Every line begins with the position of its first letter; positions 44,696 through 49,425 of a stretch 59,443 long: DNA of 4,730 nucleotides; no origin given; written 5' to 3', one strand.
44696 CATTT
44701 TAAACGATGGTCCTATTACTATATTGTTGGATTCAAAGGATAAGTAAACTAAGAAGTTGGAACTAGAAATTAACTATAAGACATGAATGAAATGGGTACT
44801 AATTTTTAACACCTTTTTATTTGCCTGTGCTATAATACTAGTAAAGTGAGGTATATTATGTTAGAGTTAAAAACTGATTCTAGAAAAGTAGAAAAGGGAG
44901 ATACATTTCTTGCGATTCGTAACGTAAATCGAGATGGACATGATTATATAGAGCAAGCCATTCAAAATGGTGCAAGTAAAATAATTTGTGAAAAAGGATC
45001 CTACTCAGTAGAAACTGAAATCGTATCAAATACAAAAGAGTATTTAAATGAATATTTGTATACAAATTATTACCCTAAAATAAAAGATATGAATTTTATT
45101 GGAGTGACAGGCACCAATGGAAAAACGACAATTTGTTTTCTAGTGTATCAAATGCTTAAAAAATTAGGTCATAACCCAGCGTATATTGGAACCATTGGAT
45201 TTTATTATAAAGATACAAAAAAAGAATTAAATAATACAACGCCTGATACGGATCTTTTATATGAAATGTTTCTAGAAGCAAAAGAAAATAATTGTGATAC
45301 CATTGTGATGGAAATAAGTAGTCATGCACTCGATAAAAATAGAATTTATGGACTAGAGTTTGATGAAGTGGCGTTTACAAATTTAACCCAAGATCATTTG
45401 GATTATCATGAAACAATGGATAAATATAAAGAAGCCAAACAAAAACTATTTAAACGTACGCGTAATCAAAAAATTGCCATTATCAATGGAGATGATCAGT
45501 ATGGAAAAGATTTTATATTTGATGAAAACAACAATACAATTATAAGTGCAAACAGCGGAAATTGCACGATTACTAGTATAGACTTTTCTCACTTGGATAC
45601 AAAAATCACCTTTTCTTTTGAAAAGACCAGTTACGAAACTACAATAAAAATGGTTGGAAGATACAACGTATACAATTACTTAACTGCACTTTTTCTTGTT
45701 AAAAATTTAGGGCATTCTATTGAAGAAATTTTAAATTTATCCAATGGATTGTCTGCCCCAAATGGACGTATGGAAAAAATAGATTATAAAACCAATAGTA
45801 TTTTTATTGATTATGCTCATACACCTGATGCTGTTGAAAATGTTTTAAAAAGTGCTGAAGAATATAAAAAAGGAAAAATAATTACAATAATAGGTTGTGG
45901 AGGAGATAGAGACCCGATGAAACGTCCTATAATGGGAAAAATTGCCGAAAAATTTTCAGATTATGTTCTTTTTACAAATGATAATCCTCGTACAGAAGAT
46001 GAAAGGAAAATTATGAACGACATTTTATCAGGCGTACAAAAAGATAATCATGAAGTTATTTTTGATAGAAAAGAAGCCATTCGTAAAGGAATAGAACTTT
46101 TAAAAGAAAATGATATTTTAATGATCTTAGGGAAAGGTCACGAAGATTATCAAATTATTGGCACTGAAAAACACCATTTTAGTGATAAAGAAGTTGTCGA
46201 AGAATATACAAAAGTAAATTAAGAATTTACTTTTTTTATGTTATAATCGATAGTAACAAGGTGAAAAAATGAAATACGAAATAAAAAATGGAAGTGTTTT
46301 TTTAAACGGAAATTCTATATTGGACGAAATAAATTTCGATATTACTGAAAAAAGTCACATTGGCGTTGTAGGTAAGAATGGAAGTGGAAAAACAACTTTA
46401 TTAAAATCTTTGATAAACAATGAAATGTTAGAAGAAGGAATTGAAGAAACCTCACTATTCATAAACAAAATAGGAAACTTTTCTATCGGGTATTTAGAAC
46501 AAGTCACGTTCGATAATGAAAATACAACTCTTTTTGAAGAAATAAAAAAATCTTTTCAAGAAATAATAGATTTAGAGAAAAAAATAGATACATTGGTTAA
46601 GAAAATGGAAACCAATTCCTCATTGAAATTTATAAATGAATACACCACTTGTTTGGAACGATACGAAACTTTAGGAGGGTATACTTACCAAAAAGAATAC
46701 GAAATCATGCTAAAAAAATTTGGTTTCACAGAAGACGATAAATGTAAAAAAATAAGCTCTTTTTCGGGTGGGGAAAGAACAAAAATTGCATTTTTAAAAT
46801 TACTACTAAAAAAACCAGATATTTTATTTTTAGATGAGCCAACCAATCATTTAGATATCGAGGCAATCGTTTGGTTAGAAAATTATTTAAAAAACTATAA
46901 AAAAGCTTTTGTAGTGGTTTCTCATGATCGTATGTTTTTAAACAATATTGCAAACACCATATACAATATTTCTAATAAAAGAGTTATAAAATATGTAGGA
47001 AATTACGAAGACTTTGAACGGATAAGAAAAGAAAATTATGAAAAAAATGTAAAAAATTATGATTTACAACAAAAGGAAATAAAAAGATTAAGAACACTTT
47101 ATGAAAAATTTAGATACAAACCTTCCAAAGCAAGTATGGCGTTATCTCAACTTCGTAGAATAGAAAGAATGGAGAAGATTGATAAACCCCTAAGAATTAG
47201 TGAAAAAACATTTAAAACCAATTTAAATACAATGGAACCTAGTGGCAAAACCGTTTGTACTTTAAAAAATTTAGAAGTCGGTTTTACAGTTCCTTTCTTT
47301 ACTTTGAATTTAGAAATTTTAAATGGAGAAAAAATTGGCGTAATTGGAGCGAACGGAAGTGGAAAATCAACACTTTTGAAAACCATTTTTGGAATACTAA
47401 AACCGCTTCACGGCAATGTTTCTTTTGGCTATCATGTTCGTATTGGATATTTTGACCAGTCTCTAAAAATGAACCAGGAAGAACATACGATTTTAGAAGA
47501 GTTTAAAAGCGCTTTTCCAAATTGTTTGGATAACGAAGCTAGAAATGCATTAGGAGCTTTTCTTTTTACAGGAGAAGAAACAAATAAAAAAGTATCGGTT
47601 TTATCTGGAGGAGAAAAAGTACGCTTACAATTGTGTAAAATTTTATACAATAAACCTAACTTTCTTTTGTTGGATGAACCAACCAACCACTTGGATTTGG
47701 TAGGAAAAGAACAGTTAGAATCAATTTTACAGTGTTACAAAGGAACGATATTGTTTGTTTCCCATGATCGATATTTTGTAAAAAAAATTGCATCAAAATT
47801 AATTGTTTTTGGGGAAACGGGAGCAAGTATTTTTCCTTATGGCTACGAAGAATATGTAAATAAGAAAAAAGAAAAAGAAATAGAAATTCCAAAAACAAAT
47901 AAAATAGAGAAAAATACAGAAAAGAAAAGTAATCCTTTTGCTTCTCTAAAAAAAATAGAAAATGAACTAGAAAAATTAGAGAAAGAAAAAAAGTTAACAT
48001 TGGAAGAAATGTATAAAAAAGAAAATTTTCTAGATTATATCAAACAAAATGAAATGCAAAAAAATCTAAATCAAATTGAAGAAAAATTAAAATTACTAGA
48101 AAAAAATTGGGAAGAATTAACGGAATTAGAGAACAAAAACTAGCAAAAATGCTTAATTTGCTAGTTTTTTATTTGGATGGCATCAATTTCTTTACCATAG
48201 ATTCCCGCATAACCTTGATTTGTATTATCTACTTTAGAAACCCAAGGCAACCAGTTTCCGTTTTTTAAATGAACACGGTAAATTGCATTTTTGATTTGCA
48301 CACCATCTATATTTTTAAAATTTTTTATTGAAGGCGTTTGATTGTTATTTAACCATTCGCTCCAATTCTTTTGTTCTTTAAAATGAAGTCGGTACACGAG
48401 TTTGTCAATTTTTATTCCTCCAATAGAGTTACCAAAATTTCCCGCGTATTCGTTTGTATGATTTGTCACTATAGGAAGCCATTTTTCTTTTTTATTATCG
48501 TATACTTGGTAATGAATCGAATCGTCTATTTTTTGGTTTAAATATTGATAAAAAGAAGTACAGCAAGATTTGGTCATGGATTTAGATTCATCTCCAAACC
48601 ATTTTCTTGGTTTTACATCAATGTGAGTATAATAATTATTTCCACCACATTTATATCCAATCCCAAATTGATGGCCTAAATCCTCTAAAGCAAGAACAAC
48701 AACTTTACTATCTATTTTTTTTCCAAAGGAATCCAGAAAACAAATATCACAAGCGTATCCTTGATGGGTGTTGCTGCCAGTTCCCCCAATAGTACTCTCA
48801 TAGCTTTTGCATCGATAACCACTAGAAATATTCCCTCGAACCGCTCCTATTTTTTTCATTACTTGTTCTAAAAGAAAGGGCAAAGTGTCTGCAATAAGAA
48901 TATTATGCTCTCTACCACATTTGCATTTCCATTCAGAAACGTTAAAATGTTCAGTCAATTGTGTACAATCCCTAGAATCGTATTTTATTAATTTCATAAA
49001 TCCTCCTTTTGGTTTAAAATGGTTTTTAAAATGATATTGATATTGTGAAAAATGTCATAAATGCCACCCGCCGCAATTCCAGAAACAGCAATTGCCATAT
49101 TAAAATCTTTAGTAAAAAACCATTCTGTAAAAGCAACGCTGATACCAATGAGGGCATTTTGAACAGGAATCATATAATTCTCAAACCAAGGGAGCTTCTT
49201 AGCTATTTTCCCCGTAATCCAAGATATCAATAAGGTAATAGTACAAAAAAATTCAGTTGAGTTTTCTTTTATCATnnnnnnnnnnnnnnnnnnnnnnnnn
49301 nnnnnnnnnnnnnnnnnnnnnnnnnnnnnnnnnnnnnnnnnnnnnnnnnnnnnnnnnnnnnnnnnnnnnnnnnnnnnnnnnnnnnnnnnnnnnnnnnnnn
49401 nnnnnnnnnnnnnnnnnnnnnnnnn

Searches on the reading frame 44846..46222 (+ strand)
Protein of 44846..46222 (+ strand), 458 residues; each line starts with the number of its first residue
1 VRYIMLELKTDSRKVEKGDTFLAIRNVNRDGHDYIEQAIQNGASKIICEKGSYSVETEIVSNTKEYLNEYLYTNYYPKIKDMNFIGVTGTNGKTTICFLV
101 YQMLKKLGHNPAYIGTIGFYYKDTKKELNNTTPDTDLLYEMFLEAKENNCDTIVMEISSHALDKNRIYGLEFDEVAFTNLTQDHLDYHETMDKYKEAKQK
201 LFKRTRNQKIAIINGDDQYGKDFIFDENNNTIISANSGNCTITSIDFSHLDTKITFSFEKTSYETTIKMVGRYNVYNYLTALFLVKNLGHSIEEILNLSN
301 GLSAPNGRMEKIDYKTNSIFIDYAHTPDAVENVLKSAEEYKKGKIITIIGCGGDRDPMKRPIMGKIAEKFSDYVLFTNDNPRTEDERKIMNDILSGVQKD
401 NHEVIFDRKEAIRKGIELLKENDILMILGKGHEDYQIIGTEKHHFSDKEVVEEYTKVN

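Call 15: search_protein_families(library=pfam, proteins=[window:44846-46222:+], max_evalue=0.001)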
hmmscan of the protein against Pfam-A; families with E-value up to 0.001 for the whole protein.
window:44846-46222:+ (458 aa): 3 families
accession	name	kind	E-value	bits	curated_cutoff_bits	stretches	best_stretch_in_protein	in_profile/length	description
PF08245.18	Mur_ligase_M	-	9.8e-48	163.2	24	1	87-284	1-199/200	Mur ligase middle domain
PF02875.26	Mur_ligase_C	-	2.5e-30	106.4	28.4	1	307-431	1-127/127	Mur ligase, glutamate ligase domain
PF01225.30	Mur_ligase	-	1.1e-08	35.7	21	1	8-80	5-79/95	Mur ligase family, catalytic domain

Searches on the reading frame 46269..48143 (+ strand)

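Call 15: search_protein_families(library=pfam, proteins=[window:46269-48143:+], max_evalue=0.001)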
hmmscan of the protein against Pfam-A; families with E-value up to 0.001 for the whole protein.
window:46269-48143:+ (624 aa): 21 families
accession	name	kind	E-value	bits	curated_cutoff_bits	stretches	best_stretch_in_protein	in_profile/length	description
PF00005.33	ABC_tran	-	2e-46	158.5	25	2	346-473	4-137/137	ABC transporter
PF13304.12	AAA_21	-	3.4e-17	63.9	27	1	357-405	3-57/304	AAA domain, putative AbiEii toxin, Type IV TA system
PF12848.13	ABC_tran_Xtn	-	5.6e-17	62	25.9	1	233-314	2-82/85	ABC transporter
PF02463.25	SMC_N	-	5.7e-09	36.2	40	1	27-236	23-213/220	RecF/RecN/SMC N terminal domain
PF13555.12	AAA_29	-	1.2e-07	31.8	27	0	355-381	24-50/61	P-loop containing region of AAA domain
PF16326.10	ABC_tran_CTD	-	3.1e-06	27.7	32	1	560-619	10-69/69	ABC transporter C-terminal domain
PF13401.12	AAA_22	-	3.5e-06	27.8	27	0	27-97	4-59/130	AAA domain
PF00931.28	NB-ARC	-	4.6e-06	26.5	23.5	0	28-99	18-77/248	NB-ARC domain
PF01580.24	FtsK_SpoIIIE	-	5.6e-06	26.4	24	0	21-51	31-62/221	FtsK/SpoIIIE family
PF05729.18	NACHT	-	1.4e-05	25.4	26.7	0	32-49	4-21/167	NACHT domain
PF01637.24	ATPase_2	-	2e-05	25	33.2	0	32-112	24-104/225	ATPase domain predominantly from Archaea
PF19993.5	DO-GTPase2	-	2.2e-05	24.7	27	0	31-49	3-21/226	Double-GTPase 2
PF13479.12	AAA_24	-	3.3e-05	24.3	27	0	30-110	4-69/195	AAA domain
PF03205.20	MobB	-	6e-05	23.4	26.6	0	31-50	2-21/133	Molybdopterin guanine dinucleotide synthesis protein B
PF25199.1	nSTAND_NTPase5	-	0.0001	22.6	34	0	28-48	41-61/145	Novel STAND NTPase 5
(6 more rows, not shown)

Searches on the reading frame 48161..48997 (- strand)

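Call 15: search_protein_families(library=pfam, proteins=[window:48161-48997:-], max_evalue=0.001)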
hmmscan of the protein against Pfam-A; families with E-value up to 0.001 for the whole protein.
window:48161-48997:- (278 aa): 1 family
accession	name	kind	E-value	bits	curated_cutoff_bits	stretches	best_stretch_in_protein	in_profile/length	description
PF08291.16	Peptidase_M15_3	-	6.8e-05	23.4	23.2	1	17-93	2-82/108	Peptidase M15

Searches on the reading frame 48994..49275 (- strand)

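Call 15: search_protein_families(library=pfam, proteins=[window:48994-49275:-], max_evalue=0.001)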
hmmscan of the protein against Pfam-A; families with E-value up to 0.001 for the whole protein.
window:48994-49275:- (93 aa): 1 family
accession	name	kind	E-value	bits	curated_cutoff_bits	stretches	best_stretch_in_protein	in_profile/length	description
PF16079.10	Phage_holin_5_2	-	0.00012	22.7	29.2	1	17-71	4-64/76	Phage holin family Hol44, in holin superfamily V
